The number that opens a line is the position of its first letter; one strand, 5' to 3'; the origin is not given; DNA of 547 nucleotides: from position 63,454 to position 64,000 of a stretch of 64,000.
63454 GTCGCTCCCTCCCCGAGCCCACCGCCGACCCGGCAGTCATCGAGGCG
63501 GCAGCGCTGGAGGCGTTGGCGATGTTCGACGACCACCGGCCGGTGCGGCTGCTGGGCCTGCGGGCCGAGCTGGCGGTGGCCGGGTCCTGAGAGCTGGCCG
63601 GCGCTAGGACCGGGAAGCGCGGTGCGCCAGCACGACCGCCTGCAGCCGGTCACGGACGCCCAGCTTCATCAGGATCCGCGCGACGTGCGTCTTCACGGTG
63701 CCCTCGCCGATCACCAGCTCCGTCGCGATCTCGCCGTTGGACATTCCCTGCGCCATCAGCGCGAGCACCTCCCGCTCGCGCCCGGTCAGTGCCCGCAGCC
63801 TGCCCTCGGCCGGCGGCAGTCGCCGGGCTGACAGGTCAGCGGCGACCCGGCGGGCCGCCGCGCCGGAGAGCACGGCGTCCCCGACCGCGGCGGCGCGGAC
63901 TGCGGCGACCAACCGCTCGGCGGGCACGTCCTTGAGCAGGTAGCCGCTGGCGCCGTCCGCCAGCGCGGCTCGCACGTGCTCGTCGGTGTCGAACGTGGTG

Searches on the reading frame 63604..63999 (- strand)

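Call 94: search_protein_families(library=pfam, proteins=[window:63604-63999:-], max_evalue=0.00001)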
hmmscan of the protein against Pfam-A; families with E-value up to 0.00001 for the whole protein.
window:63604-63999:- (131 aa): 2 families
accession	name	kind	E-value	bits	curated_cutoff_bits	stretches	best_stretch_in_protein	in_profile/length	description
PF00196.25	GerE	-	4e-20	71.6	23.5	1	70-125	2-57/57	Bacterial regulatory proteins, luxR family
PF08281.18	Sigma70_r4_2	-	4.6e-09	36.2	25.7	1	68-113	8-54/54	Sigma-70, region 4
